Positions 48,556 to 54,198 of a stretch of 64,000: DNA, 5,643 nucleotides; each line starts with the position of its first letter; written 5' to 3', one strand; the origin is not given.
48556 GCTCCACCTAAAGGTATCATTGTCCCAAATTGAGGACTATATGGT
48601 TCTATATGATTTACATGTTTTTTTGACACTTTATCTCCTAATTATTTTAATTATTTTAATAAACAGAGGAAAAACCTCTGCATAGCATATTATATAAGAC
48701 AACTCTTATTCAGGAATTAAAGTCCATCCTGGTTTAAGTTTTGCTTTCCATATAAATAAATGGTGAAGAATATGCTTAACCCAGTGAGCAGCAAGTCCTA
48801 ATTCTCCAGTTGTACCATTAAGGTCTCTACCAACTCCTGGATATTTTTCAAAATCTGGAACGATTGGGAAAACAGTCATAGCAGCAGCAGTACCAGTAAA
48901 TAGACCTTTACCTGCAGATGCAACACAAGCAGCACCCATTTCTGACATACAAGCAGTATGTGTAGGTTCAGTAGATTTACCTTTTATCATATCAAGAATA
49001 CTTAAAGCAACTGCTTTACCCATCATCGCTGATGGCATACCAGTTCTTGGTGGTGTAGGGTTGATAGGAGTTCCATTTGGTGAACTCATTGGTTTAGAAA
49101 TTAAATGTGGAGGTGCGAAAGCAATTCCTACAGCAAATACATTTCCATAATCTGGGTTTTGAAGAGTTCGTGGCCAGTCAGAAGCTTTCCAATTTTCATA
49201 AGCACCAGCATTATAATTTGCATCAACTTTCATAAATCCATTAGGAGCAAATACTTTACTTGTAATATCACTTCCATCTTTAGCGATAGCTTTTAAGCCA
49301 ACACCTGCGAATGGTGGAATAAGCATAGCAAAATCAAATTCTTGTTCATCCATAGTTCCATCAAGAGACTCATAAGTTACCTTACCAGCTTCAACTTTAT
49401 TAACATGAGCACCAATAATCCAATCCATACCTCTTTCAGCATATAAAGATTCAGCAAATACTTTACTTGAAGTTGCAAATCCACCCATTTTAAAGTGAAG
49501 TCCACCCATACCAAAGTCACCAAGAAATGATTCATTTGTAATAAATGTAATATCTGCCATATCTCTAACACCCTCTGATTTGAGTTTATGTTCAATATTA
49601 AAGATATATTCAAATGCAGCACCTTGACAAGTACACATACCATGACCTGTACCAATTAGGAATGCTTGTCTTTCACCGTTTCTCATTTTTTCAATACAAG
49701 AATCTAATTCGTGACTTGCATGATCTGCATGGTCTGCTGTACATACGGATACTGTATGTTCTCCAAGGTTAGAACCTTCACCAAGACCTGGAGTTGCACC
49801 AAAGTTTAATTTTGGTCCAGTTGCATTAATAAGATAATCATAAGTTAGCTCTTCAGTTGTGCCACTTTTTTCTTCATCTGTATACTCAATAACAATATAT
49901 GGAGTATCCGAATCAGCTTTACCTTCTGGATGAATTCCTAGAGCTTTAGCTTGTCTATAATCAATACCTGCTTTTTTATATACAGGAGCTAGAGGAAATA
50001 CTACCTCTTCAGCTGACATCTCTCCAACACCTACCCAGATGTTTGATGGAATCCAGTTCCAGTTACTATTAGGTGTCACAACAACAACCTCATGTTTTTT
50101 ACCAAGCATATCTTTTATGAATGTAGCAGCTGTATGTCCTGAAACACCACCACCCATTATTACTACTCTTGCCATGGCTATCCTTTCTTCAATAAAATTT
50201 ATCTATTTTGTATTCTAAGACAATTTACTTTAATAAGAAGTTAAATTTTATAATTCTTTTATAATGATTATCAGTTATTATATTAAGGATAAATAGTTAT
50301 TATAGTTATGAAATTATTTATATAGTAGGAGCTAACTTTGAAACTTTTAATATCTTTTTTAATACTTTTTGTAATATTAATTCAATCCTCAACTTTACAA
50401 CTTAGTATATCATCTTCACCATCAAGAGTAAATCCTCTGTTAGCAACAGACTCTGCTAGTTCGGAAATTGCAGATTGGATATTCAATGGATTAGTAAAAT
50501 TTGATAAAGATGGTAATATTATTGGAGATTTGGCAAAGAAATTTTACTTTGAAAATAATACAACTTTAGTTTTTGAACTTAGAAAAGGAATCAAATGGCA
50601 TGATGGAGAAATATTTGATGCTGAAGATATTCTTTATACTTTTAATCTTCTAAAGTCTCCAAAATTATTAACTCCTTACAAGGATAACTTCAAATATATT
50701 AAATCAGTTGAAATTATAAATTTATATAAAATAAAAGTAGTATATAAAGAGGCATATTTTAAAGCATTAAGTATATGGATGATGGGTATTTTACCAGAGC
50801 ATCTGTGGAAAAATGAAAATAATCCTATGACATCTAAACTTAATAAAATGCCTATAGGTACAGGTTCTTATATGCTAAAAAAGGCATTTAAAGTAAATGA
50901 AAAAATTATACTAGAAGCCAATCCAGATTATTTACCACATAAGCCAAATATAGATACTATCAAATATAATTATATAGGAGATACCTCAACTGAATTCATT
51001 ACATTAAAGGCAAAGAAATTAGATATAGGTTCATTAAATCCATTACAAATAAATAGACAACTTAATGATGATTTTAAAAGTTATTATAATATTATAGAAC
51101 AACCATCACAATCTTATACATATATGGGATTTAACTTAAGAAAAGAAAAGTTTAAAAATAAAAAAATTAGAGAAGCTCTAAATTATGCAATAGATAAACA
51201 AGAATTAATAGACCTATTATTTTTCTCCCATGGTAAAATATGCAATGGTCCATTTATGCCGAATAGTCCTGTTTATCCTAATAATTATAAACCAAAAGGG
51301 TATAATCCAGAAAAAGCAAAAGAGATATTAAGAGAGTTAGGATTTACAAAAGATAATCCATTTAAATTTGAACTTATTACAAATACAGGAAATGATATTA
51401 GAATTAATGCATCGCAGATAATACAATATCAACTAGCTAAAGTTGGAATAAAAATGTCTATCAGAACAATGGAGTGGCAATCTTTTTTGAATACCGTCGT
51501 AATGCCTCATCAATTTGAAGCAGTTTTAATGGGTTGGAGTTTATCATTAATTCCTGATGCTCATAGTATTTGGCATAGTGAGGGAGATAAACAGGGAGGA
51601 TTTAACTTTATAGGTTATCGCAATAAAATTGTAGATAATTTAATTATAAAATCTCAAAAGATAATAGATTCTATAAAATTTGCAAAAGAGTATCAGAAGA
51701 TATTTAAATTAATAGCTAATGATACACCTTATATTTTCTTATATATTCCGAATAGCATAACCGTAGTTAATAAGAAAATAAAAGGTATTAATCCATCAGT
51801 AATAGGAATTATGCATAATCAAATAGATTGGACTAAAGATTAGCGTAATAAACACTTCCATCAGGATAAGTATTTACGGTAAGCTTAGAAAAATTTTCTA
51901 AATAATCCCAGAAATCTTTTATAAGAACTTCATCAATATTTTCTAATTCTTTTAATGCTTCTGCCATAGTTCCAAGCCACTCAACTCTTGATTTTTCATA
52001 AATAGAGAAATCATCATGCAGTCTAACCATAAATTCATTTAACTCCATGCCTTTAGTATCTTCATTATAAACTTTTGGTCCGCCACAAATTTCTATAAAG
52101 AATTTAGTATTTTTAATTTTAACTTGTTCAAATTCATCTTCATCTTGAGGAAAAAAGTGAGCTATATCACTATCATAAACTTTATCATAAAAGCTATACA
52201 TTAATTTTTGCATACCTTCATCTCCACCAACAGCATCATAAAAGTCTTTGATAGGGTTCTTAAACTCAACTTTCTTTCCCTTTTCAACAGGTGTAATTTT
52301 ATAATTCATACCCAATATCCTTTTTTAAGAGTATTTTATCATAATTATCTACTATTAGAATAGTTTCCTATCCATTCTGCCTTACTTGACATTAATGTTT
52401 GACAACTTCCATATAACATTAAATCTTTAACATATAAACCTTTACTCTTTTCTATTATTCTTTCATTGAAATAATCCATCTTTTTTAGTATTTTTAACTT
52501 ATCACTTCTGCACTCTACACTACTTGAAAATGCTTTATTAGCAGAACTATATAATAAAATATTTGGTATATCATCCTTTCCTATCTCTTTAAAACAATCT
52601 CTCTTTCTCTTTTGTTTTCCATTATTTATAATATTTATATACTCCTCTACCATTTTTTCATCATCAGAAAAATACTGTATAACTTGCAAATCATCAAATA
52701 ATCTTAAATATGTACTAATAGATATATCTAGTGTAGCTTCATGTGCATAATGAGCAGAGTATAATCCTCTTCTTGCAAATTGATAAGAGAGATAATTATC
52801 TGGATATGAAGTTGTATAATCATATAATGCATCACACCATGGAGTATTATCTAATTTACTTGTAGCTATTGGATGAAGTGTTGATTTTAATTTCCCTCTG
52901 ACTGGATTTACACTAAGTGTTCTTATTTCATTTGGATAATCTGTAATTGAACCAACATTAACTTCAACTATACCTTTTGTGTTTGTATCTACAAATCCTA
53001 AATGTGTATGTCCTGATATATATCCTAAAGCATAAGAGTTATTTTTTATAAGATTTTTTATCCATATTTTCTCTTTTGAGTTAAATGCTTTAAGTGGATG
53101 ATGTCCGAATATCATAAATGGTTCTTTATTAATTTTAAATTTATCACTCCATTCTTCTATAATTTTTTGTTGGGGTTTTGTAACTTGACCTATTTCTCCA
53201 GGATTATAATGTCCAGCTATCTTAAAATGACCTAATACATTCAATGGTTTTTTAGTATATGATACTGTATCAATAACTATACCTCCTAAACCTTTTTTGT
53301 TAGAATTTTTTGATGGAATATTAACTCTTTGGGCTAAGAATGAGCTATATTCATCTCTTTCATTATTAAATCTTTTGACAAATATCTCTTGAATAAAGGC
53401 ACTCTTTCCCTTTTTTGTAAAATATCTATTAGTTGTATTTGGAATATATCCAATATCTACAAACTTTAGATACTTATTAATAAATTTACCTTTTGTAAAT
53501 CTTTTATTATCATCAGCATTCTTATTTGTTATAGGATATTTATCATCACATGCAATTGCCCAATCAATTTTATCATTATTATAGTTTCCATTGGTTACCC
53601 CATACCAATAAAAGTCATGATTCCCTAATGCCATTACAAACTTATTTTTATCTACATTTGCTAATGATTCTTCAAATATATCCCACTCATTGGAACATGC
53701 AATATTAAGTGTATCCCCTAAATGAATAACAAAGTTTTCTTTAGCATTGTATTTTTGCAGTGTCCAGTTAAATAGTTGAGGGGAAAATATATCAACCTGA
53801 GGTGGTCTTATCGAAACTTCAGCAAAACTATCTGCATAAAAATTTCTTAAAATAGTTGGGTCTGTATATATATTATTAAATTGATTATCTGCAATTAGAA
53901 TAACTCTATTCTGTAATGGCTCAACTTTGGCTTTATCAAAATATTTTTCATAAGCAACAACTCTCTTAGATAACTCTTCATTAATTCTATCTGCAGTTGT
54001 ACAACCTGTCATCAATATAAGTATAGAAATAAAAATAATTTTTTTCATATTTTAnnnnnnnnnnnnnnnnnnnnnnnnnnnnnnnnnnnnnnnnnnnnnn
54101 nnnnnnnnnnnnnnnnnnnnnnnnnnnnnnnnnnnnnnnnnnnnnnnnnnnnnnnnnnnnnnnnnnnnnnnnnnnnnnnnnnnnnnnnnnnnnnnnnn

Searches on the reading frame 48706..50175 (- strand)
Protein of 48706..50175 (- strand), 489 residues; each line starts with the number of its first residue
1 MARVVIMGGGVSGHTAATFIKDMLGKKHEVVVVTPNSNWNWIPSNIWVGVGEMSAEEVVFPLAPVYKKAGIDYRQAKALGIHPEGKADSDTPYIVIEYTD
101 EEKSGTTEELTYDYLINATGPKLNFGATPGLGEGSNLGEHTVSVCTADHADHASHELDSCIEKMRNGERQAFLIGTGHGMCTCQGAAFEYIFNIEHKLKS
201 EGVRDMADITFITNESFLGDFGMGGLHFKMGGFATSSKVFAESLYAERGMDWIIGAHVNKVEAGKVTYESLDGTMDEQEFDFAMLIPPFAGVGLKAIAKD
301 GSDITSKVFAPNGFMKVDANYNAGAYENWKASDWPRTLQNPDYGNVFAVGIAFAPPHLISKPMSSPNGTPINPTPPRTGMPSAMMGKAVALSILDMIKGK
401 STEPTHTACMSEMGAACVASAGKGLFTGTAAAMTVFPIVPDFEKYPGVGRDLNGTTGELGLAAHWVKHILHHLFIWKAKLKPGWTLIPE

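Call 61: search_protein_families(library=pfam, proteins=[window:48706-50175:-], max_evalue=0.0001)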
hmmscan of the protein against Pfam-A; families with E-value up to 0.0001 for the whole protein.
window:48706-50175:- (489 aa): 1 family
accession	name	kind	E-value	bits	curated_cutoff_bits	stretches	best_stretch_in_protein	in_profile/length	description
PF07992.20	Pyr_redox_2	-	2.9e-08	33.9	26.1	1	3-154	2-137/291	Pyridine nucleotide-disulphide oxidoreductase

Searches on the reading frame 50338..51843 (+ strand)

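Call 61: search_protein_families(library=pfam, proteins=[window:50338-51843:+], max_evalue=0.0001)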
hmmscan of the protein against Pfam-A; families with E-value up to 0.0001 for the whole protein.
window:50338-51843:+ (501 aa): 1 family
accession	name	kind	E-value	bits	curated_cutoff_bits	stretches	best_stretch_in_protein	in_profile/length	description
PF00496.27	SBP_bac_5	-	2.2e-78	264.4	32.4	1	61-414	2-360/368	Bacterial extracellular solute-binding proteins, family 5 Middle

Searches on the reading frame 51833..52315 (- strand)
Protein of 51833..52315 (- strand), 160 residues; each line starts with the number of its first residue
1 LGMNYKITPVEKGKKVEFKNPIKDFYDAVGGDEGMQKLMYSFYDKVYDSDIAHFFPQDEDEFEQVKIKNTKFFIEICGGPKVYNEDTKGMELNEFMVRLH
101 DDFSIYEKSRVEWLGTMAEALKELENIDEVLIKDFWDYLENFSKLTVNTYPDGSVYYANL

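Call 61: search_protein_families(library=pfam, proteins=[window:51833-52315:-], max_evalue=0.0001)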
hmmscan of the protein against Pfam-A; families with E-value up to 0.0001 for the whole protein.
window:51833-52315:- (160 aa): 1 family
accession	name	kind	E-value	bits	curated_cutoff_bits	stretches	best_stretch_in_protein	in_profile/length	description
PF01152.27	Bac_globin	-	1.3e-13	51.6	21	1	25-143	2-116/121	Bacterial-like globin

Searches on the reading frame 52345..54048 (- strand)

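Call 62: search_protein_families(library=pfam, proteins=[window:52345-54048:-], max_evalue=0.0001)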
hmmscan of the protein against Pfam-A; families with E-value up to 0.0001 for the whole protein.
window:52345-54048:- (567 aa): 1 family
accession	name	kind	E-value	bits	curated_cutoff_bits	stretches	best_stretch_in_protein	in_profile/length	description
PF00149.33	Metallophos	-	3.1e-08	34.7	21.5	1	95-188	24-116/191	Calcineurin-like phosphoesterase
